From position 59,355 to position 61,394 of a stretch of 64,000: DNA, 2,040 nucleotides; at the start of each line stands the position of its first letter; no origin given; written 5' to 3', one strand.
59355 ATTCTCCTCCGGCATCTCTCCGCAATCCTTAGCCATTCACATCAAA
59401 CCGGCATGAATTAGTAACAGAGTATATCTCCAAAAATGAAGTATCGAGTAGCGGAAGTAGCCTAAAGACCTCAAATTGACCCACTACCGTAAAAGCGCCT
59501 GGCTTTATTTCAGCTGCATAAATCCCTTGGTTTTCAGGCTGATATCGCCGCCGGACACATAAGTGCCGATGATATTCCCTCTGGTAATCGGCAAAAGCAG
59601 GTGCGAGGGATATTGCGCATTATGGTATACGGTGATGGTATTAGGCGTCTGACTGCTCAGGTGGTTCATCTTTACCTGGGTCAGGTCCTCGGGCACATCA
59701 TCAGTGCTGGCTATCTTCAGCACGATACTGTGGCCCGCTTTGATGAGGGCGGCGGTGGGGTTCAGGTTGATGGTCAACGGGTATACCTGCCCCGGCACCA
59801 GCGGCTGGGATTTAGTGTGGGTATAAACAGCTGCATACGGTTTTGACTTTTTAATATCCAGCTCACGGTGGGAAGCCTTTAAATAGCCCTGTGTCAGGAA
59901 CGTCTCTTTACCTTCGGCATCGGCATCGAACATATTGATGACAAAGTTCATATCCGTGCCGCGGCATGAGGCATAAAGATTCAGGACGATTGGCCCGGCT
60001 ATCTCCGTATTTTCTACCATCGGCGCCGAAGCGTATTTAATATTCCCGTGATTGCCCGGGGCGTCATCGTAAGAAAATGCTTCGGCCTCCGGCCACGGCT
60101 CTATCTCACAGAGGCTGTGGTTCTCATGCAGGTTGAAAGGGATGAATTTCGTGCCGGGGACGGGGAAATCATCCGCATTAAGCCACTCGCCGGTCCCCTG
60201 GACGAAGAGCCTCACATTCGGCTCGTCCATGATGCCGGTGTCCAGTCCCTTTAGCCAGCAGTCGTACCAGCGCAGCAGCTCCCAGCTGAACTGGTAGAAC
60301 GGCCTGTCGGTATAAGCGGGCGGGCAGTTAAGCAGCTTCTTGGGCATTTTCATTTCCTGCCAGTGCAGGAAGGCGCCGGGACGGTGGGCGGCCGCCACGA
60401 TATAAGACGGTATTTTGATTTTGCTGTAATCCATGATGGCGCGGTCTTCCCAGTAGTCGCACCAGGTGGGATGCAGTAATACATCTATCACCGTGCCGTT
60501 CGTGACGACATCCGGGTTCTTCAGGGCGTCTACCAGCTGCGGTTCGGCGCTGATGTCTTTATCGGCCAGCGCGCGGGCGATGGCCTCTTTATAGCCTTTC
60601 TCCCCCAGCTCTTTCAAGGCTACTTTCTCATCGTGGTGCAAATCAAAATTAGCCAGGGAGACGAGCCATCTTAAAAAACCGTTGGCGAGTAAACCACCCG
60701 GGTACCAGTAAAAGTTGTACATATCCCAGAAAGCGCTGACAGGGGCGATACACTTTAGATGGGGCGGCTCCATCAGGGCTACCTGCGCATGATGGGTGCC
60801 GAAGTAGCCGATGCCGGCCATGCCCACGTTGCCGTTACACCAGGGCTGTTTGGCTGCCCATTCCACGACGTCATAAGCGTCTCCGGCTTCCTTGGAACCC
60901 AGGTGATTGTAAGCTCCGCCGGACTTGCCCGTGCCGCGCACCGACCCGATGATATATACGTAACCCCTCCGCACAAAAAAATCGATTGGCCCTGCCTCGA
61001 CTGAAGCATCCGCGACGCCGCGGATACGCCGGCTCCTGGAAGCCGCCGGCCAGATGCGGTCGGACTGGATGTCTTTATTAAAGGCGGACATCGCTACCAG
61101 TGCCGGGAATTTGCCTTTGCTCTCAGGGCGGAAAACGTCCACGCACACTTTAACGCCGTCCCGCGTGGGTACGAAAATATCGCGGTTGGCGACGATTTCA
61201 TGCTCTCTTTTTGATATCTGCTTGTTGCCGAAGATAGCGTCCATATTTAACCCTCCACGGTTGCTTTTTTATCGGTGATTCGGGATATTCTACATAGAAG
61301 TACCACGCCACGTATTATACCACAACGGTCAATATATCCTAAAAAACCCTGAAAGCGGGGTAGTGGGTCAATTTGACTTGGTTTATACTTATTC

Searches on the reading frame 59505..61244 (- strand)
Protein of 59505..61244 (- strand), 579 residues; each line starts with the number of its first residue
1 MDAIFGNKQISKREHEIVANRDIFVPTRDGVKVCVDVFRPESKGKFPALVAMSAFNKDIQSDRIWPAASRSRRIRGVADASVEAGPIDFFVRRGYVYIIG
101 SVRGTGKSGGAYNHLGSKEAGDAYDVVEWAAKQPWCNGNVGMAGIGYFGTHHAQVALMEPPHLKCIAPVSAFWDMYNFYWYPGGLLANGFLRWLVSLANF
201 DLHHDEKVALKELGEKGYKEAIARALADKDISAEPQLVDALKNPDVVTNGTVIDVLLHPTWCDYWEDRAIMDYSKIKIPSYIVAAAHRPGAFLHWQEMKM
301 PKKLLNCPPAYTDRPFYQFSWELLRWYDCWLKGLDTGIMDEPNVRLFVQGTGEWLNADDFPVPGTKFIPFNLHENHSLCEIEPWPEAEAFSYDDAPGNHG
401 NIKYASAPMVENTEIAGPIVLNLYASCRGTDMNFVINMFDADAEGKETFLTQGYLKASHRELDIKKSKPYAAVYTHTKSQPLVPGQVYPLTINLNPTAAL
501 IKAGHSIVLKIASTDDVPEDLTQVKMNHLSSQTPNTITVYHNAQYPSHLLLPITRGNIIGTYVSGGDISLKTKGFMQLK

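Call 8: search_protein_families(library=pfam, proteins=[window:59505-61244:-], max_evalue=0.01)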
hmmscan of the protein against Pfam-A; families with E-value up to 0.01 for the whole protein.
window:59505-61244:- (579 aa): 3 families
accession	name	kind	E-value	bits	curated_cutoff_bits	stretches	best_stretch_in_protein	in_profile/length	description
PF02129.25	Peptidase_S15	-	2.5e-45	155.6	23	1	29-287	1-232/262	X-Pro dipeptidyl-peptidase (S15 family)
PF08530.16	PepX_C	-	4.7e-30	105.6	22.5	1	337-549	2-216/217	X-Pro dipeptidyl-peptidase C-terminal non-catalytic domain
PF00326.27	Peptidase_S9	-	1.2e-07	31.9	22.6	1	89-196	9-122/213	Prolyl oligopeptidase family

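Call 11: find_encoding_contigs(protein=window:59505-61244:-, flank=8000, max_places=10)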
Protein window:59505-61244:- (579 aa): 12 contigs read that carry it; 7 places shown.
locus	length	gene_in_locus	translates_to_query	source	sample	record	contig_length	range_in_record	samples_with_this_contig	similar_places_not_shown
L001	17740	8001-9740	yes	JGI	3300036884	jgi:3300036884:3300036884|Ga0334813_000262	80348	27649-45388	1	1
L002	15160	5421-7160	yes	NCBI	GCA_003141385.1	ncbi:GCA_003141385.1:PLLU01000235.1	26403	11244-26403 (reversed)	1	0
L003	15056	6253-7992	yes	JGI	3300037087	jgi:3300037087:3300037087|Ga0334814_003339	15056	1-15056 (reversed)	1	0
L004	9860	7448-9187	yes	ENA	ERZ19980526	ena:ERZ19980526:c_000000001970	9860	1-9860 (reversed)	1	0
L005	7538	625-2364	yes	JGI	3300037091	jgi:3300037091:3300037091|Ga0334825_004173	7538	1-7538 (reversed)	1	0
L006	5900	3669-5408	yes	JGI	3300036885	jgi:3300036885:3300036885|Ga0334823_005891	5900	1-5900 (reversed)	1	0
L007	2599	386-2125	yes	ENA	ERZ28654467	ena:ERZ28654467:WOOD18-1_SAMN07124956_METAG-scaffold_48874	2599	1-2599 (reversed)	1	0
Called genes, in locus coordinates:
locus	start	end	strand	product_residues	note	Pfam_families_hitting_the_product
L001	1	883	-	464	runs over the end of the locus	PF03972:MmgE_PrpD_N, PF19305:MmgE_PrpD_C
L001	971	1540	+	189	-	PF12802:MarR_2 (faint)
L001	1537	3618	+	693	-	PF05378:Hydant_A_N, PF01968:Hydantoinase_A, PF19278:Hydant_A_C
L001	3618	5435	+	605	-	PF02538:Hydantoinase_B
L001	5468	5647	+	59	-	-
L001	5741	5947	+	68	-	-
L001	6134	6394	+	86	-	-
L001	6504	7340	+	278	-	-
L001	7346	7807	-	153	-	-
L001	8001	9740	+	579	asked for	PF02129:Peptidase_S15, PF00326:Peptidase_S9, PF08530:PepX_C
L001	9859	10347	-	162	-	-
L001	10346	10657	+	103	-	-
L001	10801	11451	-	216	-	-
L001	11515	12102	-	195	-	-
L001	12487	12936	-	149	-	-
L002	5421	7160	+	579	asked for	PF02129:Peptidase_S15, PF00326:Peptidase_S9, PF08530:PepX_C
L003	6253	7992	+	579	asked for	PF02129:Peptidase_S15, PF00326:Peptidase_S9, PF08530:PepX_C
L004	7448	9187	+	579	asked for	PF02129:Peptidase_S15, PF00326:Peptidase_S9, PF08530:PepX_C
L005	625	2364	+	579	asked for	PF02129:Peptidase_S15, PF00326:Peptidase_S9, PF08530:PepX_C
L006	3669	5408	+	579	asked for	PF02129:Peptidase_S15, PF00326:Peptidase_S9, PF08530:PepX_C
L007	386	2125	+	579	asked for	PF02129:Peptidase_S15, PF00326:Peptidase_S9, PF08530:PepX_C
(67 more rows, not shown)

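Call 54: list_cluster_members(proteins=[window:59505-61244:-, P0151, window:58607-59386:+])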
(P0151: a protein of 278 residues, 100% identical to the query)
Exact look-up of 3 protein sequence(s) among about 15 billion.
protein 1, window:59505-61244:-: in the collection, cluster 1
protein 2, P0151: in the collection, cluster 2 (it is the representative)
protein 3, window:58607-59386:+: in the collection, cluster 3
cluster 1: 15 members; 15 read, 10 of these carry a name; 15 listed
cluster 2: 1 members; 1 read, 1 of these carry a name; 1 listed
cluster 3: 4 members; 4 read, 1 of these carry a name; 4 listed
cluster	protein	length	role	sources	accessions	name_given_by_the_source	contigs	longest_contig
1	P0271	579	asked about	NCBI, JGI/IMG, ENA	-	hypothetical protein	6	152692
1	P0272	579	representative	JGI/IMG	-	uncharacterized protein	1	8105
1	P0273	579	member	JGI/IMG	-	predicted acyl esterase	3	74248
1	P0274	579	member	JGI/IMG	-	predicted acyl esterase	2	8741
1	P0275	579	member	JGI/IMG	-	predicted acyl esterase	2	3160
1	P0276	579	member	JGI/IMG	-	predicted acyl esterase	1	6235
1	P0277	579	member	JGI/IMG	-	predicted acyl esterase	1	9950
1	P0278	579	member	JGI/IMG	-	hypothetical protein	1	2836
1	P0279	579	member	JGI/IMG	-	predicted acyl esterase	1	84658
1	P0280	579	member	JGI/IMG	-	predicted acyl esterase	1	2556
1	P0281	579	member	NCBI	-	-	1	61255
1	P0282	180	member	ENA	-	-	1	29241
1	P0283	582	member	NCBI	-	-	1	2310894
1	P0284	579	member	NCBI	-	-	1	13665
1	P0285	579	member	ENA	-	-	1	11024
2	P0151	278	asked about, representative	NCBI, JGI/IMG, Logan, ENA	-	IS1 family transposase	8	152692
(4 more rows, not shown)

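Call 55: find_encoding_contigs(protein=P0283, flank=8000, max_places=4)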
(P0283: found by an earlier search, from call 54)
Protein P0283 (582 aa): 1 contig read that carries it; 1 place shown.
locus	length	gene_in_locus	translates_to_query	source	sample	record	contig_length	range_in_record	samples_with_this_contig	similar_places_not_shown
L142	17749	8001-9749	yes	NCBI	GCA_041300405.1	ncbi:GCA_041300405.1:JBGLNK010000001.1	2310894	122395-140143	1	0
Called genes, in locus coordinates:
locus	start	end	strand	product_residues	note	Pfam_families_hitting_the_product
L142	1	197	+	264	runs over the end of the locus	PF00005:ABC_tran, PF13304:AAA_21 (faint)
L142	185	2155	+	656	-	PF00501:AMP-binding, PF23562:AMP-binding_C_3 (weak)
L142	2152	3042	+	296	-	PF02653:BPD_transp_2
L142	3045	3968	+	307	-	PF02653:BPD_transp_2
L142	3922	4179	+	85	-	-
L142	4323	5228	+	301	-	-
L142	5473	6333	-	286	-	PF00106:adh_short, PF08659:KR (weak), PF13561:adh_short_C2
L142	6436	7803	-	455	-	PF01946:Thi4 (weak), PF00890:FAD_binding_2 (weak), PF01134:GIDA (weak), PF01266:DAO, PF07992:Pyr_redox_2 (faint), PF12831:FAD_oxidored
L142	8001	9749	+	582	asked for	PF02129:Peptidase_S15, PF00326:Peptidase_S9 (weak), PF08530:PepX_C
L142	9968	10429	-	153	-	-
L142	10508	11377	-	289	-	PF00106:adh_short, PF13561:adh_short_C2, PF23441:SDR (weak)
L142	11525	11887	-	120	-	PF03551:PadR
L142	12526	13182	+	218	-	PF00440:TetR_N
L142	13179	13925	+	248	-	PF00005:ABC_tran, PF13304:AAA_21 (weak)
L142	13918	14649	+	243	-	PF01061:ABC2_membrane, PF12679:ABC2_membrane_2, PF12698:ABC2_membrane_3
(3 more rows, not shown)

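Call 56: find_encoding_contigs(protein=P0281, flank=8000, max_places=4)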
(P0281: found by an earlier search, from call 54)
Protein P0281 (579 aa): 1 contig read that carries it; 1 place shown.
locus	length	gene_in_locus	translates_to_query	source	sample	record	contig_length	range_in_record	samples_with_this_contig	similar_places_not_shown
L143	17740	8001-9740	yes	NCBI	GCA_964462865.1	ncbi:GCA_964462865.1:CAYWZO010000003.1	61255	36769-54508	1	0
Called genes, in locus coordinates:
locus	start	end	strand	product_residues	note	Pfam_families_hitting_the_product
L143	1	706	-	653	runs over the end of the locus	PF00724:Oxidored_FMN, PF00890:FAD_binding_2 (faint), PF01134:GIDA (faint), PF01494:FAD_binding_3 (faint), PF07992:Pyr_redox_2, PF13738:Pyr_redox_3, PF00070:Pyr_redox, PF01266:DAO (weak), +3 more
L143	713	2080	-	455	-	PF01946:Thi4 (weak), PF00890:FAD_binding_2 (weak), PF01266:DAO (weak), PF07992:Pyr_redox_2 (faint), PF12831:FAD_oxidored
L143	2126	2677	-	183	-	-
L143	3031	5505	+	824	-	PF02901:PFL-like, PF01228:Gly_radical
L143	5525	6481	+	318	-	PF04055:Radical_SAM, PF13353:Fer4_12, PF00037:Fer4 (faint), PF12837:Fer4_6 (faint), PF12838:Fer4_7, PF13187:Fer4_9 (weak), PF13237:Fer4_10 (weak), PF14697:Fer4_21 (weak), +1 more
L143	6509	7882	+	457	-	PF03972:MmgE_PrpD_N, PF19305:MmgE_PrpD_C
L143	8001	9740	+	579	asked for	PF02129:Peptidase_S15, PF00326:Peptidase_S9 (weak), PF08530:PepX_C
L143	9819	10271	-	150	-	-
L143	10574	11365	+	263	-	PF00378:ECH_1, PF16113:ECH_2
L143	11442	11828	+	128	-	PF01796:OB_ChsH2_C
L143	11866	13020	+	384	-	PF00108:Thiolase_N, PF02803:Thiolase_C, PF22691:Thiolase_C_1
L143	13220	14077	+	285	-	PF02737:3HCDH_N, PF00725:3HCDH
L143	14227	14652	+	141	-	-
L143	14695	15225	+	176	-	PF13577:SnoaL_4, PF12680:SnoaL_2 (weak)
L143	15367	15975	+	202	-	PF13577:SnoaL_4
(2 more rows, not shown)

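Call 57: find_encoding_contigs(protein=P0279, flank=8000, max_places=4)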
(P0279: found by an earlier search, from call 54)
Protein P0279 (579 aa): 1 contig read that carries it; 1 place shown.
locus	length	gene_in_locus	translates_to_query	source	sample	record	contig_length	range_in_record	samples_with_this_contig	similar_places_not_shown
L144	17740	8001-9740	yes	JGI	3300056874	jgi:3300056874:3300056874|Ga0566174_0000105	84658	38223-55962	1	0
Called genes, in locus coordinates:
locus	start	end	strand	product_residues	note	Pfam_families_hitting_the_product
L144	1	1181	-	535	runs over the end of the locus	PF00070:Pyr_redox (faint), PF00890:FAD_binding_2, PF01266:DAO, PF03486:HI0933_like (faint), PF07992:Pyr_redox_2 (faint), PF12831:FAD_oxidored (weak)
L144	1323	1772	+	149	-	PF13577:SnoaL_4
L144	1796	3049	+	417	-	PF01208:URO-D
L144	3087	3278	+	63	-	-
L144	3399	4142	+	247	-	-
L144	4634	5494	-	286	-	PF00106:adh_short, PF08659:KR (weak), PF13561:adh_short_C2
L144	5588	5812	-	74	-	-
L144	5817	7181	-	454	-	PF01946:Thi4 (weak), PF00070:Pyr_redox (faint), PF00890:FAD_binding_2 (weak), PF01134:GIDA (weak), PF01266:DAO, PF07992:Pyr_redox_2 (weak), PF12831:FAD_oxidored, PF13450:NAD_binding_8 (weak), +1 more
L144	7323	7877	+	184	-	PF12802:MarR_2 (weak)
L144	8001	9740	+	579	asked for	PF02129:Peptidase_S15, PF00326:Peptidase_S9 (weak), PF08530:PepX_C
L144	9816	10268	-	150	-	-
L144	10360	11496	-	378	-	-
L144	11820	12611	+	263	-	PF00378:ECH_1, PF16113:ECH_2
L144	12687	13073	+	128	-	PF01796:OB_ChsH2_C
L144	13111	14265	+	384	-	PF00108:Thiolase_N, PF02803:Thiolase_C, PF22691:Thiolase_C_1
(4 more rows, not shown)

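Call 71: find_encoding_contigs(protein=P0273, flank=8000, max_places=4)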
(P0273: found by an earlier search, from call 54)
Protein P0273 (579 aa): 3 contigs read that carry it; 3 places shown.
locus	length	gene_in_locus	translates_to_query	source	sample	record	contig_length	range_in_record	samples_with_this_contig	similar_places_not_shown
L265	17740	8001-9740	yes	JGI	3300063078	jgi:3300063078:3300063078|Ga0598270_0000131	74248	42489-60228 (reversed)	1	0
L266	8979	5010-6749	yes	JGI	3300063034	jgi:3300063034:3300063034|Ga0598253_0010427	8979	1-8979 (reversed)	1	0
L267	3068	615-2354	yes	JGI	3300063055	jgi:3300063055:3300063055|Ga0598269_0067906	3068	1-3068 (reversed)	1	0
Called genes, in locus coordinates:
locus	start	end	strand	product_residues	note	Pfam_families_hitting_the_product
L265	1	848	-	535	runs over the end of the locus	PF00890:FAD_binding_2, PF01134:GIDA (faint), PF01266:DAO, PF03486:HI0933_like (faint), PF12831:FAD_oxidored (faint)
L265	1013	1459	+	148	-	PF13577:SnoaL_4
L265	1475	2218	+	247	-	-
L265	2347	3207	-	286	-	PF00106:adh_short, PF08659:KR (weak), PF13561:adh_short_C2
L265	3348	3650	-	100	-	-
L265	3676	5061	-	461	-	PF01946:Thi4 (weak), PF00890:FAD_binding_2 (weak), PF01134:GIDA (weak), PF01266:DAO, PF07992:Pyr_redox_2 (weak), PF12831:FAD_oxidored, PF13450:NAD_binding_8 (faint)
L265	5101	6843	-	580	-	PF02129:Peptidase_S15, PF08530:PepX_C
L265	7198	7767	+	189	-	PF12802:MarR_2 (faint)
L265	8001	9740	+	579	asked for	PF02129:Peptidase_S15, PF00326:Peptidase_S9, PF08530:PepX_C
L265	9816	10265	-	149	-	-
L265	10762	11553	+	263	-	PF00378:ECH_1, PF16113:ECH_2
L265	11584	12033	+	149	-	-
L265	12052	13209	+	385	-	PF00108:Thiolase_N, PF02803:Thiolase_C, PF22691:Thiolase_C_1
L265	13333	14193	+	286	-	PF02737:3HCDH_N, PF00725:3HCDH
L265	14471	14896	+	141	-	-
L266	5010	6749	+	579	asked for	PF02129:Peptidase_S15, PF00326:Peptidase_S9, PF08530:PepX_C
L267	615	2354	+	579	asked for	PF02129:Peptidase_S15, PF00326:Peptidase_S9, PF08530:PepX_C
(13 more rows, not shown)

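Call 72: find_encoding_contigs(protein=P0278, flank=4000, max_places=4)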
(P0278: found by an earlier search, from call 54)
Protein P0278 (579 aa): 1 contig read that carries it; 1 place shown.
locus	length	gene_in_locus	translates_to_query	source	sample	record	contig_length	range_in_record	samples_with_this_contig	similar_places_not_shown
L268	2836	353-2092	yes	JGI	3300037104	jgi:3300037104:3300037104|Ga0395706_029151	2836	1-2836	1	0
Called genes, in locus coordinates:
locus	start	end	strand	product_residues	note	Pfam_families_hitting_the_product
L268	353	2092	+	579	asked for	PF02129:Peptidase_S15, PF00326:Peptidase_S9, PF08530:PepX_C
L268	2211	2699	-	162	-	-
